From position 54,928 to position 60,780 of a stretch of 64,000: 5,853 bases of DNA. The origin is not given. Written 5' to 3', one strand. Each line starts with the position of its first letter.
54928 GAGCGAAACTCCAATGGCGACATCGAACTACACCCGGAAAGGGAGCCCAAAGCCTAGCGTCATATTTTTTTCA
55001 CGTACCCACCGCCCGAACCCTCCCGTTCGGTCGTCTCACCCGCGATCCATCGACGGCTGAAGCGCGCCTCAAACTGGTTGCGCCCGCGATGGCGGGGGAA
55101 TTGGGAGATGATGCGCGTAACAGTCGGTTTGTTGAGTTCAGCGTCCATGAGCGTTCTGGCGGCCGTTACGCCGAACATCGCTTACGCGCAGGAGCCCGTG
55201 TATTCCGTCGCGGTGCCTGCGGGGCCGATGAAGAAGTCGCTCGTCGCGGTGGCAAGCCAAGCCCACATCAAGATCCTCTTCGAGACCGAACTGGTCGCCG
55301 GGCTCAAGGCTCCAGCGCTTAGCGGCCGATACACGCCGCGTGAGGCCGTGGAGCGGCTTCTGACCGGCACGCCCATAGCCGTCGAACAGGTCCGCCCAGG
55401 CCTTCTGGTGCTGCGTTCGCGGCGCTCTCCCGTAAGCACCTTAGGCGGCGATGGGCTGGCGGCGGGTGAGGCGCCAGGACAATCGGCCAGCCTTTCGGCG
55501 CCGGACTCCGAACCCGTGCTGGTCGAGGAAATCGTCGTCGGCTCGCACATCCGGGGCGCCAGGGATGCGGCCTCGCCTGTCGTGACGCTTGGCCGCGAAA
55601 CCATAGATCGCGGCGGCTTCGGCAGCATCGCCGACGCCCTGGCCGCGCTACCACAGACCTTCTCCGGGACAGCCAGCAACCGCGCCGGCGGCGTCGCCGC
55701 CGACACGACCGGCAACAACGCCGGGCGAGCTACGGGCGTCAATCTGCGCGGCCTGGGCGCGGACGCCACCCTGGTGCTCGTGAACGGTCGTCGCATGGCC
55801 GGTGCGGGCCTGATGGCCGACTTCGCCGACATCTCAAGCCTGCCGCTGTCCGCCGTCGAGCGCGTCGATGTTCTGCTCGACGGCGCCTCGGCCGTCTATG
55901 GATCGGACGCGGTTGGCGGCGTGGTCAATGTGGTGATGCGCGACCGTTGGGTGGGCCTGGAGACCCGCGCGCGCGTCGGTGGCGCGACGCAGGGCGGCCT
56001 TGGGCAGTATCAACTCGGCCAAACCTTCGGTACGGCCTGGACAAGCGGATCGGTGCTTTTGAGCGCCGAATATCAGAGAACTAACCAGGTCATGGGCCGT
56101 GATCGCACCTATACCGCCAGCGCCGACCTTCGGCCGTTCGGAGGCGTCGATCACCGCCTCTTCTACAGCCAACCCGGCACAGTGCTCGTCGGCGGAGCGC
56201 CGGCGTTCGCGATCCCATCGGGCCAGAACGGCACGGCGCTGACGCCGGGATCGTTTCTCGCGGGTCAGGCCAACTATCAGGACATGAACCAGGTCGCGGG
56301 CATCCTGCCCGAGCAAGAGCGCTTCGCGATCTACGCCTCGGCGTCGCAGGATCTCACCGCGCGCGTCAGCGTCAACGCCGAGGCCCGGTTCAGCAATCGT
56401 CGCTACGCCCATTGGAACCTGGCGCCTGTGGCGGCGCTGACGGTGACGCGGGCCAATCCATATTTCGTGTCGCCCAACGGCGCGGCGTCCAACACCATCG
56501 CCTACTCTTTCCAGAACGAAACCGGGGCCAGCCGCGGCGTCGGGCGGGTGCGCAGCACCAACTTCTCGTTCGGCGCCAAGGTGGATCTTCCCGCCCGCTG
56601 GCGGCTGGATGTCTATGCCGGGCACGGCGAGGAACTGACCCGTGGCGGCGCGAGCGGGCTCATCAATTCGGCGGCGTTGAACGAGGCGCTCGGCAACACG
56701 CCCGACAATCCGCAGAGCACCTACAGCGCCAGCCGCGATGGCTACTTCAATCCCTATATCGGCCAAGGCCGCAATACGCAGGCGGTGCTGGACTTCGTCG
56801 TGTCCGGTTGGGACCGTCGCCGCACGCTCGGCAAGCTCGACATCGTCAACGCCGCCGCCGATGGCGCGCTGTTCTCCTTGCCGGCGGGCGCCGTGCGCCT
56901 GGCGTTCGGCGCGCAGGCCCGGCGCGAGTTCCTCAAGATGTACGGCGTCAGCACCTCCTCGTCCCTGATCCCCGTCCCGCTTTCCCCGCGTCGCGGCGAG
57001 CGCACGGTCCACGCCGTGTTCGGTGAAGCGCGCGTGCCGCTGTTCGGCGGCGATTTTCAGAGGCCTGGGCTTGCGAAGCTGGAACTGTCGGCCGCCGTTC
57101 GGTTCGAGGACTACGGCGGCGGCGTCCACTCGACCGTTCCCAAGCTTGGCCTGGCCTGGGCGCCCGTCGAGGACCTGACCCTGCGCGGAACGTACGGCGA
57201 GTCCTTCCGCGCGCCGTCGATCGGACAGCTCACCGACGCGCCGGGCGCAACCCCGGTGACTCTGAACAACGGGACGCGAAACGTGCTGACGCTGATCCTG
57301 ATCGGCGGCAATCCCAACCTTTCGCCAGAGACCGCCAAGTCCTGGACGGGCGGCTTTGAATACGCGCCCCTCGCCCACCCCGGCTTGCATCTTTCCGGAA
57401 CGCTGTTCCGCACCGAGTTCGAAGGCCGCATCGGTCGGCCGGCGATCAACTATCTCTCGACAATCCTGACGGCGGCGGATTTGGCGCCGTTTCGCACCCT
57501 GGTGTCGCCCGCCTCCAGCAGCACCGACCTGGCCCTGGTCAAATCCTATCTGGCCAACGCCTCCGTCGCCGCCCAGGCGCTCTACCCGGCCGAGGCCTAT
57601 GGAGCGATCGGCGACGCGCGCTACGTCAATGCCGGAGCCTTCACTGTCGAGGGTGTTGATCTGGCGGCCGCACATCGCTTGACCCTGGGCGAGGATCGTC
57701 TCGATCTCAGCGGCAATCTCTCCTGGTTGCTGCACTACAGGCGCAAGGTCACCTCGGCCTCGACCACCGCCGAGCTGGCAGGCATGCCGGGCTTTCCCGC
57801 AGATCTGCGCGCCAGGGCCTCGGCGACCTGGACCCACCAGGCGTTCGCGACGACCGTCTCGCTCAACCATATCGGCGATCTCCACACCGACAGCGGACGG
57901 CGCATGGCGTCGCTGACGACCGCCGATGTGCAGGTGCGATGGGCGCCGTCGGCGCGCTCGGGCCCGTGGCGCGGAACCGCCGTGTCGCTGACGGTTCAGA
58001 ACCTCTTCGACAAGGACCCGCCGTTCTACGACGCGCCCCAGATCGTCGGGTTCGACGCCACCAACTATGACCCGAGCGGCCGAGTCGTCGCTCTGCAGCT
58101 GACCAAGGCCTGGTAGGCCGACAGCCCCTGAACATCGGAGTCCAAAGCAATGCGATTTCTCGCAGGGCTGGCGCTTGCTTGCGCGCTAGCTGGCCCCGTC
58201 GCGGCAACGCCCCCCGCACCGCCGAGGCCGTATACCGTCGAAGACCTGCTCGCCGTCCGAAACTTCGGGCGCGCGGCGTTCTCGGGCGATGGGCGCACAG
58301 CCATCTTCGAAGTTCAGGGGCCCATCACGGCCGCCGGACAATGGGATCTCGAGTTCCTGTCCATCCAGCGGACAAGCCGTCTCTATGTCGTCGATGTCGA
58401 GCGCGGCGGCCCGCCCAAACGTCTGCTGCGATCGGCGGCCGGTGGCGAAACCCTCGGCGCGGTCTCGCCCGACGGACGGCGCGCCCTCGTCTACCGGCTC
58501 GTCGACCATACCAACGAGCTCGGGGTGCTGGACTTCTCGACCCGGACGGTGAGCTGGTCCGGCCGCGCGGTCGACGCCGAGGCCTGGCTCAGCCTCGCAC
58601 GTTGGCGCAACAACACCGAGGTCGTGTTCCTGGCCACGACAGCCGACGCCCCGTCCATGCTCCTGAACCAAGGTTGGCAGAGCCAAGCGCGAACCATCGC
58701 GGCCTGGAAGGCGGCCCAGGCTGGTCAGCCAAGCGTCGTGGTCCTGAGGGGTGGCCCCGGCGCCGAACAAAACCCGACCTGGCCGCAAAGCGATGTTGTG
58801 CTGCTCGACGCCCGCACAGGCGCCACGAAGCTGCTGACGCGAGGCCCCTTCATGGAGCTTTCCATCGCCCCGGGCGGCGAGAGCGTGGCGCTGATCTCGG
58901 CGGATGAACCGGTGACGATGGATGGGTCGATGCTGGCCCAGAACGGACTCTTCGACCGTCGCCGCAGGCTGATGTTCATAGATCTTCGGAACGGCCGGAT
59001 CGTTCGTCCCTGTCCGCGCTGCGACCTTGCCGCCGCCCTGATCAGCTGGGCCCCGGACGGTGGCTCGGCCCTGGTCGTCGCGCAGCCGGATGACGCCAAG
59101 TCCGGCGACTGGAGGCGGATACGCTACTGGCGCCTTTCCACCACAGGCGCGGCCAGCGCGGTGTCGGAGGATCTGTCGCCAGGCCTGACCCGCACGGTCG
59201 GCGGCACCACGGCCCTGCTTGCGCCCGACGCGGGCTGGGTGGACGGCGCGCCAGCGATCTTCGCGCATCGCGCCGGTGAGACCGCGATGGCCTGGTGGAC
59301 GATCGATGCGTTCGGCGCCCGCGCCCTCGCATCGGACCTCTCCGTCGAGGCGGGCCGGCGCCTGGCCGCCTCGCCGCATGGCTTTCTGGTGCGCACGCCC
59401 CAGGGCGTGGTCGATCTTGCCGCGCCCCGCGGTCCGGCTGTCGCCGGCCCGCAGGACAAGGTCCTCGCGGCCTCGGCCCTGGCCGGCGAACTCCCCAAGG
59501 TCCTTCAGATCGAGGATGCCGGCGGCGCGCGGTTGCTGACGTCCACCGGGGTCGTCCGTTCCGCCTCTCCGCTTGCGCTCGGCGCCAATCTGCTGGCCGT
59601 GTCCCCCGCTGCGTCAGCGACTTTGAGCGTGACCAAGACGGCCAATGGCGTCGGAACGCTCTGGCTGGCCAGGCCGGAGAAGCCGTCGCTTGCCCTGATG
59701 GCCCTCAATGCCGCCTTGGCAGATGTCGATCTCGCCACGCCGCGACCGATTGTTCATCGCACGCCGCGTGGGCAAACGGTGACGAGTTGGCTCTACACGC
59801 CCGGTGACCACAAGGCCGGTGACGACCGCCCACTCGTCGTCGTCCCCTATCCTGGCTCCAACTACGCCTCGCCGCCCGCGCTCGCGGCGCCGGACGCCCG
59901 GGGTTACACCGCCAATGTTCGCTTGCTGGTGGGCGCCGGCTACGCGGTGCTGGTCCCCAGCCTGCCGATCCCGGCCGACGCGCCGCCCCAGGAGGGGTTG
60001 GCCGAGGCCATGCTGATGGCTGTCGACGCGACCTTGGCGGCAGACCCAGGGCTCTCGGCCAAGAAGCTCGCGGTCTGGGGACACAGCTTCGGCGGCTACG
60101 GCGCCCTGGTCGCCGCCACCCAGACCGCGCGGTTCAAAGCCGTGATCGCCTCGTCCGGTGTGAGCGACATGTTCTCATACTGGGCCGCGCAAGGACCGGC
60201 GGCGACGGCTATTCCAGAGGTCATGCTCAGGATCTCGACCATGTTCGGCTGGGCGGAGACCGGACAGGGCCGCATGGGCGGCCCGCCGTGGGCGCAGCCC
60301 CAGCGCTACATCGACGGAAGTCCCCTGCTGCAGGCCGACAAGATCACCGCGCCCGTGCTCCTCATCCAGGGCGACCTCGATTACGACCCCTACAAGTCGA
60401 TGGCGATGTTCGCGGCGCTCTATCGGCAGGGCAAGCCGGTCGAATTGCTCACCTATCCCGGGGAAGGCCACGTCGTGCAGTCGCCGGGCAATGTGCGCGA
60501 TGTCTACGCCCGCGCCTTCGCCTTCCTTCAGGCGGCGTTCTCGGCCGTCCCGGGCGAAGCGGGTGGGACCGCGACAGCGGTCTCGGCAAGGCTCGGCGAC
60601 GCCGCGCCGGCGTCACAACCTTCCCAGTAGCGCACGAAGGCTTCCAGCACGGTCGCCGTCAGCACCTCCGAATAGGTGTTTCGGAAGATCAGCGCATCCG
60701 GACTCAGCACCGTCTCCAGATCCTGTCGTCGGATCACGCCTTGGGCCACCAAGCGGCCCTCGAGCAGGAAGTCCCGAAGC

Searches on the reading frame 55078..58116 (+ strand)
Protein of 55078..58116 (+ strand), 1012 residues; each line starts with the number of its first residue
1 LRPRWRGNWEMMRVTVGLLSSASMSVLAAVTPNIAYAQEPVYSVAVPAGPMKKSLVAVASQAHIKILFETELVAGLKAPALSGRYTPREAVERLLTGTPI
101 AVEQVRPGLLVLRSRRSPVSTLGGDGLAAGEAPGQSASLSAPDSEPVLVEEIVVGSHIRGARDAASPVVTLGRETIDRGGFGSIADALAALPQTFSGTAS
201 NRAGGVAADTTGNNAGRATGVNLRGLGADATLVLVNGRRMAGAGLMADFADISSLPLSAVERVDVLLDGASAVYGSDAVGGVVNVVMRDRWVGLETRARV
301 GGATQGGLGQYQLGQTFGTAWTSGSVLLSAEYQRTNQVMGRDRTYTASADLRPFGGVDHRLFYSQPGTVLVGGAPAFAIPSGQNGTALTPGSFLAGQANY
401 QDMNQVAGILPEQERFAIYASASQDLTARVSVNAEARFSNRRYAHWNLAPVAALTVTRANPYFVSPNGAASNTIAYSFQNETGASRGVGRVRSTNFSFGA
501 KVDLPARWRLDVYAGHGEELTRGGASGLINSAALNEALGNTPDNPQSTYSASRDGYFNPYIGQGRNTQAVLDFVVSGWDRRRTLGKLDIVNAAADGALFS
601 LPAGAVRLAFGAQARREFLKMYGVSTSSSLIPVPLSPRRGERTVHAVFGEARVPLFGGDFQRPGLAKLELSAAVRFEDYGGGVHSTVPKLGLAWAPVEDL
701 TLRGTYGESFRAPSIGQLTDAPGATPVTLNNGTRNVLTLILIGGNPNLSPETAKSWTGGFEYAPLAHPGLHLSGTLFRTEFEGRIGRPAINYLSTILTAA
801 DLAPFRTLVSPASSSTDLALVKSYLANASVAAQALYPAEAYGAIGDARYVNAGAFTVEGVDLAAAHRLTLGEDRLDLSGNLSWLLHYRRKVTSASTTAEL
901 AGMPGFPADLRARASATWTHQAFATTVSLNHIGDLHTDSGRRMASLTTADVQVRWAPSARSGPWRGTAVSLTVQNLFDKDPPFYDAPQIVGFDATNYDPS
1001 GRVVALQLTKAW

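Call 4: search_protein_families(library=pfam, proteins=[window:55078-58116:+], max_evalue=0.01)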
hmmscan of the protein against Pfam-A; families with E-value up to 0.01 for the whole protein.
window:55078-58116:+ (1012 aa): 3 families
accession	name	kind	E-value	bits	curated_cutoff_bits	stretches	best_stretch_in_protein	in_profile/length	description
PF00593.30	TonB_dep_Rec_b-barrel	-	9.8e-34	118.4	27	1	474-976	40-436/436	TonB dependent receptor-like, beta-barrel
PF07715.20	Plug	-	1e-17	65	23.9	1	162-282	3-107/107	TonB-dependent Receptor Plug Domain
PF07660.19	STN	-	1.6e-07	31.4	28.4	1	65-113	2-50/52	Secretin and TonB N terminus short domain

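Call 10: search_protein_families(library=ncbifam, proteins=[window:55078-58116:+], max_evalue=0.01)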
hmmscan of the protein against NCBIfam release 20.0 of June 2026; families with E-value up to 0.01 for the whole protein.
window:55078-58116:+ (1012 aa): 24 families
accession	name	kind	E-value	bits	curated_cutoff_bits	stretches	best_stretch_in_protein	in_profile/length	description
TIGR01785.1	TonB-hemin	subfamily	3e-24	85.5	316.85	2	685-782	398-504/677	TonB-dependent heme/hemoglobin receptor family protein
NF007926.1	PRK10641.1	equivalog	3.4e-22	78.7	836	2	169-304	49-170/617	TonB-dependent vitamin B12 receptor BtuB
TIGR01779.1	TonB-B12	equivalog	1.4e-20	73.4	599.7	2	204-305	73-171/614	TonB-dependent vitamin B12 receptor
TIGR01786.1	TonB-hemlactrns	subfamily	2.5e-19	69.1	323.75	2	688-1008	440-715/719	TonB-dependent hemoglobin/transferrin/lactoferrin family receptor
NF007478.2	PRK10064.1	equivalog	1.7e-18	66.2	745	2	213-289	81-159/663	catecholate siderophore receptor CirA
NF010010.0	PRK13483.1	equivalog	1.8e-17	62.6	927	1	147-290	31-165/660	ligand-gated channel protein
NF010012.0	PRK13486.1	equivalog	8.3e-17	60.8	924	2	209-289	75-159/696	TonB-dependent receptor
NF010038.0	PRK13513.1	equivalog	2.8e-16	59.2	942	2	215-289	87-166/659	ligand-gated channel protein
TIGR01783.1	TonB-siderophor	subfamily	5.7e-16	58.3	223.5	2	210-288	34-108/649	TonB-dependent siderophore receptor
TIGR01782.1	TonB-Xanth-Caul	subfamily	1.2e-15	56.9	310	2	682-981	581-839/868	TonB-dependent receptor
NF010011.0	PRK13484.1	equivalog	9.3e-15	53.9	1197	2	211-288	80-159/682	IreA family TonB-dependent siderophore receptor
NF010048.1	PRK13524.1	subfamily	1.8e-12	46.6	493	1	203-288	87-176/744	FepA family TonB-dependent siderophore receptor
NF010051.0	PRK13528.1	subfamily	3.8e-12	45.3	583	1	204-288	84-172/727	FepA family TonB-dependent siderophore receptor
NF050067.1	TonBEntbctnRecCfrA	equivalog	1.5e-11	43.4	1200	1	220-288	86-158/698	TonB-dependent ferric enterobactin receptor CfrA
NF053590.1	TonB_dep_TOL0244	equivalog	4.4e-10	38.8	645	1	162-290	26-142/604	TOL_0244 family TonB-dependent receptor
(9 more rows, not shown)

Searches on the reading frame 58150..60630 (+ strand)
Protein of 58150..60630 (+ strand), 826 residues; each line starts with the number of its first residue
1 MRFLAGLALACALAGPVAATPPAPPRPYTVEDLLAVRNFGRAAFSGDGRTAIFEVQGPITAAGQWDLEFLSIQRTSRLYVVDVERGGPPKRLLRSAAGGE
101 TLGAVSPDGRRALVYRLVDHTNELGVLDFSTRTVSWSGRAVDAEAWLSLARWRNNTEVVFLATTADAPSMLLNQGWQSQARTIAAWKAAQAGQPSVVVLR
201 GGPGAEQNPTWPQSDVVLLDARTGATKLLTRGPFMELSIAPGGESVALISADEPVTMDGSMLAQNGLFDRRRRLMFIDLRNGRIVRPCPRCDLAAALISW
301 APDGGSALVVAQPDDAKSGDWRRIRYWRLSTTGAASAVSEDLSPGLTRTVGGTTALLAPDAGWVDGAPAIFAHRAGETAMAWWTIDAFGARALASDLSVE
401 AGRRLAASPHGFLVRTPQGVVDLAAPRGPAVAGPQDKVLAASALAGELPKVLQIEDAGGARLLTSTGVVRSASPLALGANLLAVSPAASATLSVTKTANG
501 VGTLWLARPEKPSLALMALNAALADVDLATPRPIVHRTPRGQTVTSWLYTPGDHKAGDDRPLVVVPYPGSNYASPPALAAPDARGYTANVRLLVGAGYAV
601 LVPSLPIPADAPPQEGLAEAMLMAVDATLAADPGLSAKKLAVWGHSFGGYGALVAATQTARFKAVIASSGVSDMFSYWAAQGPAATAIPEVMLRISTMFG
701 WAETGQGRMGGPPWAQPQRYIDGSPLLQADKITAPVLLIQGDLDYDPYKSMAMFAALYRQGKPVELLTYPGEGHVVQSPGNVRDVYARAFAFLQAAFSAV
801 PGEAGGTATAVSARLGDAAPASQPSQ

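Call 4: search_protein_families(library=pfam, proteins=[window:58150-60630:+], max_evalue=0.01)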
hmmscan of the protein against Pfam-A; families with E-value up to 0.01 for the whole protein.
window:58150-60630:+ (826 aa): 9 families
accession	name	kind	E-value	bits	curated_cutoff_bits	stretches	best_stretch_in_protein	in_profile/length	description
PF00326.27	Peptidase_S9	-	5.6e-27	95.1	22.6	1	627-797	53-210/213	Prolyl oligopeptidase family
PF02129.25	Peptidase_S15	-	1e-05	25.8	23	1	636-682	93-141/262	X-Pro dipeptidyl-peptidase (S15 family)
PF00756.26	Esterase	-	2.2e-05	24.8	22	1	619-714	100-157/251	Putative esterase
PF01738.24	DLH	-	7e-05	23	21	0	626-670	85-129/217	Dienelactone hydrolase family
PF00561.26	Abhydrolase_1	-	0.00016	21.8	25.8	0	634-690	65-122/245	alpha/beta hydrolase fold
PF12146.15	Hydrolase_4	-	0.00046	20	27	0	635-678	76-117/239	Serine aminopeptidase, S33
PF07859.19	Abhydrolase_3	-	0.0027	17.9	25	1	631-776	64-208/210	alpha/beta hydrolase fold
PF08840.17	BAAT_C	-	0.0049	17.4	20.9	1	629-779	13-163/210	BAAT / Acyl-CoA thioester hydrolase C terminal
PF12740.14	PETase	-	0.0089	15.9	28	0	635-668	122-155/263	PET hydrolase-like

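Call 10: search_protein_families(library=ncbifam, proteins=[window:58150-60630:+], max_evalue=0.01)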
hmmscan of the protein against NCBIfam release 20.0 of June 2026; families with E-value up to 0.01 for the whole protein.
window:58150-60630:+ (826 aa): 4 families
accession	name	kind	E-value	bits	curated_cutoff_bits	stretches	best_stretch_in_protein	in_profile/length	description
NF033523.0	lasso_peptidase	equivalog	1e-20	74.1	400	1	629-791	485-631/638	Atxe2 family lasso peptide isopeptidase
NF053518.1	DipepPtdsDpp5Prph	equivalog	4.6e-14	51.9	900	1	621-790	490-646/655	dipeptidyl-peptidase Dpp5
NF047920.1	lactonase_UilS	equivalog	0.00075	19.3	400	1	627-668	87-128/285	UilS family quorum-quenching N-acyl-homoserine lactonase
TIGR02821.1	fghA_ester_D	equivalog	0.0031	17.1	281.7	1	629-670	129-171/275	S-formylglutathione hydrolase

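Call 17: search_solved_structures(query=window:58150-60630:+, max_evalue=0.001, show_alignments=1)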
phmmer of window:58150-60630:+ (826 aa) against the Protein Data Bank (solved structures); distinct sequences matched with E-value up to 0.001: 11.
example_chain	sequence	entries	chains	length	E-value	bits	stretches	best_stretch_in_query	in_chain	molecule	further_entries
8wt1_A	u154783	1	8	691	2.9e-10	42.3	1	482-781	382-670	S9 family peptidase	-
5l8s_A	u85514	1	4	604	9.2e-07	30.7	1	638-794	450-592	Amino acyl peptidase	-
5yzm_A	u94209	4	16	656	2.1e-06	29.5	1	619-781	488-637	Acyl-peptide hydrolase, putative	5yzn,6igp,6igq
5yzo_A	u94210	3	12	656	6.7e-06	27.9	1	619-781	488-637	Acyl-peptide hydrolase, putative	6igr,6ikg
5txc_A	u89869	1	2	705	4.2e-05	25.2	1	647-791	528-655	AtxE2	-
5jrk_A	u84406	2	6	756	5e-05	25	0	8-81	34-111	Dipeptidyl aminopeptidases/acylaminoacyl-peptidases-like protein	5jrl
5txe_A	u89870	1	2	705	6.8e-05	24.5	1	657-791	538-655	AtxE2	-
10eq_A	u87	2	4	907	0.0001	24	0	537-793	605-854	Isoform 2 of Probable glutamyl endopeptidase, chloroplastic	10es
10et_B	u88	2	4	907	0.00041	21.9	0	537-793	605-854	Isoform 2 of Probable glutamyl endopeptidase, chloroplastic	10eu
10eo_A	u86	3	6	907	0.00045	21.8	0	539-793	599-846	Isoform 2 of Probable glutamyl endopeptidase, chloroplastic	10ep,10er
8woi_A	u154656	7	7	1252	0.00081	21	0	394-474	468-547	ABC transporter B family member 19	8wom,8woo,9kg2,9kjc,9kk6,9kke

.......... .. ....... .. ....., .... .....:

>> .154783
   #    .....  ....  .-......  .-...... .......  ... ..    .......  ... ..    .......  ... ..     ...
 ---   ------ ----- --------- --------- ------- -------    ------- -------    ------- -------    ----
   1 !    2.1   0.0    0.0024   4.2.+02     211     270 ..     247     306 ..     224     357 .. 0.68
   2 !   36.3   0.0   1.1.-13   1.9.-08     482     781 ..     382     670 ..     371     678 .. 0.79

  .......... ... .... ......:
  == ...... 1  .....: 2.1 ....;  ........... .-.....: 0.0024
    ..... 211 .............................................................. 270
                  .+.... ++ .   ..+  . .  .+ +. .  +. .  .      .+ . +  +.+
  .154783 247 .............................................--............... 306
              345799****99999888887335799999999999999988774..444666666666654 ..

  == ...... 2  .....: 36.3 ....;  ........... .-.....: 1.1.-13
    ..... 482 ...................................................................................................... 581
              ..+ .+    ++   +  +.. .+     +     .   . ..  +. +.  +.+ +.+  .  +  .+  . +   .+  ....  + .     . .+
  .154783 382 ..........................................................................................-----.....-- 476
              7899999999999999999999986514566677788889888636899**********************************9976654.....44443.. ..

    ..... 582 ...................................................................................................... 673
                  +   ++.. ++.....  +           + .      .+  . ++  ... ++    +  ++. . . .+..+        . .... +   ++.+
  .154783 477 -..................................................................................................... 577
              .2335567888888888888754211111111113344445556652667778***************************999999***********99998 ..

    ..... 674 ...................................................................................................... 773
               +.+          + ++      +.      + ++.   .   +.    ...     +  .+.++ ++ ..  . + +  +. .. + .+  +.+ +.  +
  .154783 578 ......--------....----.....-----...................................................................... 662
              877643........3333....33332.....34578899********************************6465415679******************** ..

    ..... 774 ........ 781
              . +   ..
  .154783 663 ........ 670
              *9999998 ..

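Call 69: predict_structure(alignment_id=A4)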
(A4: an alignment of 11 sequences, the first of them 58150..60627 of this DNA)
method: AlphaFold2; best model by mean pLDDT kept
length: 826 residues; sequences in the alignment: 11
mean_pLDDT: 75.2   pTM: 0.79
mean pLDDT of the five models: 75.2, 71.7, 69.0, 68.5, 67.9
residues with pLDDT >= 90: 253; 70-90: 321; 50-70: 111; < 50: 141
segments of 3 or more residues with pLDDT < 50: 1-6, 12-20, 192-209, 255-269, 316-319, 348-355, 442-446, 671-715, 801-826
pLDDT, mean of each block of 10 residues (from residue 1): 50 45 79 92 91 90 61 85 89 76 89 87 90 90 70 92 71 58 51 39 40 86 91 86 88 48 37 85 86 77 91 62 83 89 64 51 92 85 90 84 84 88 81 82 57 83 84 86 89 91 93 92 87 93 95 88 89 86 85 94 79 71 96 93 81 82 85 32 35 32 37 49 65 86 59 74 79 75 91 84 40 36 29
secondary structure, 60 per line:
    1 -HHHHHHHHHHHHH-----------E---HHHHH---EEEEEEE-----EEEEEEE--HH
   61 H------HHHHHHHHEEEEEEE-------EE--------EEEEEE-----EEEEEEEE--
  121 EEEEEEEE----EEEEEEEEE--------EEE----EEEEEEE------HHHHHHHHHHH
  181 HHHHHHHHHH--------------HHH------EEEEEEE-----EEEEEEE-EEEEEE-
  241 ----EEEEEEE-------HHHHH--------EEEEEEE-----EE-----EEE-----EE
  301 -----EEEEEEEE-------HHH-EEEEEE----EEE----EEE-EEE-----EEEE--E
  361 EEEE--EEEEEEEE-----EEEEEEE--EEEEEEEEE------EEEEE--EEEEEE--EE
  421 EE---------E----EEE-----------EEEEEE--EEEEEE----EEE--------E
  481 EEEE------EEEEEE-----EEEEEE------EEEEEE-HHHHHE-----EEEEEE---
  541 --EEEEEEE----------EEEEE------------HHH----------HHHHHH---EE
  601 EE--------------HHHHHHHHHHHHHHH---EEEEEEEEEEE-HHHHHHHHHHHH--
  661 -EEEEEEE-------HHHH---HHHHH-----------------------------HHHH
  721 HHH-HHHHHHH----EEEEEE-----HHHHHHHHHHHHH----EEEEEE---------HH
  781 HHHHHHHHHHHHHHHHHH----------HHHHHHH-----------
elements in order (helices of 4 or more, strands of 3 or more residues): H2-14 H30-34 E38-44 E50-56 H68-75 E76-82 E100-105 E111-118 E121-128 E133-141 E150-152 E157-163 H170-190 E214-220 E226-232 E234-239 E245-251 H259-263 E272-278 E291-293 E306-313 E325-330 E335-337 E342-344 E346-348 E354-357 E360-364 E367-374 E380-386 E389-397 E404-408 E411-416 E419-422 E437-439 E451-456 E459-464 E469-471 E480-484 E491-496 E502-507 E514-519 H521-525 E532-537 E543-549 E560-564 H590-595 E599-602 H617-631 E635-645 H647-658 E662-668 H676-679 H683-687 H717-723 H725-731 E736-741 H747-759 E764-769 H779-798 H809-815

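Call 72: fold_search(model_id=the predicted structure, library=pdb)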
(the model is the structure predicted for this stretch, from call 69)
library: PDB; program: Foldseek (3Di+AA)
matches with E <= 10: 1752; with E <= 0.001: 1289
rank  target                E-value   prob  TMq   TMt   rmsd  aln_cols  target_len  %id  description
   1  8wt1_D                1.4e-32  1.00  0.51  0.62   9.1       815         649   15  Crystal structure of S9 carboxypeptidase from Geobacillus sterothermophilus (released 2024-03-13)
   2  8wt1_A                1.3e-31  1.00  0.49  0.60   9.5       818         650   15  Crystal structure of S9 carboxypeptidase from Geobacillus sterothermophilus (released 2024-03-13)
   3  8wt1_C                1.8e-31  1.00  0.49  0.60   9.7       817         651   16  Crystal structure of S9 carboxypeptidase from Geobacillus sterothermophilus (released 2024-03-13)
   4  8wt1_H                1.3e-30  1.00  0.50  0.60   9.3       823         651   15  Crystal structure of S9 carboxypeptidase from Geobacillus sterothermophilus (released 2024-03-13)
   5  8wt1_G                1.4e-30  1.00  0.49  0.59   9.9       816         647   15  Crystal structure of S9 carboxypeptidase from Geobacillus sterothermophilus (released 2024-03-13)
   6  8wt1_F                4.6e-30  1.00  0.50  0.61   9.2       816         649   16  Crystal structure of S9 carboxypeptidase from Geobacillus sterothermophilus (released 2024-03-13)
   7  5yzo_A                3.1e-29  1.00  0.48  0.59   9.3       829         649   16  Crystal structure of S9 peptidase mutant (S514A) from Deinococcus radiodurans R1 (released 2018-11-14)
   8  5yzo_B                1.1e-28  1.00  0.49  0.61   9.1       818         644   16  Crystal structure of S9 peptidase mutant (S514A) from Deinococcus radiodurans R1 (released 2018-11-14)
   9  5yzo_C                1.2e-28  1.00  0.47  0.59   9.5       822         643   16  Crystal structure of S9 peptidase mutant (S514A) from Deinococcus radiodurans R1 (released 2018-11-14)
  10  5yzn_D                1.7e-28  1.00  0.49  0.60   9.3       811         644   17  Crystal structure of S9 peptidase (active form) from Deinococcus radiodurans R1 (released 2018-11-14)
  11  6ikg_C                2.2e-28  1.00  0.49  0.60   9.4       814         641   16  Crystal structure of substrate-bound S9 peptidase (S514A mutant) from Deinococcus radiodurans (released 2018-11-14)
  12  7ep9_A                3.6e-28  1.00  0.50  0.60   9.3       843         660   14  The structure of carboxypeptidase from Fusobacterium nucleatum (released 2021-10-27)
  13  5yzn_A                4.0e-28  1.00  0.48  0.59   9.5       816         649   17  Crystal structure of S9 peptidase (active form) from Deinococcus radiodurans R1 (released 2018-11-14)
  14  5yzn_C                5.5e-28  1.00  0.48  0.60   9.3       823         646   16  Crystal structure of S9 peptidase (active form) from Deinococcus radiodurans R1 (released 2018-11-14)
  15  6ikg_B                5.5e-28  1.00  0.48  0.60   9.4       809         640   17  Crystal structure of substrate-bound S9 peptidase (S514A mutant) from Deinococcus radiodurans (released 2018-11-14)
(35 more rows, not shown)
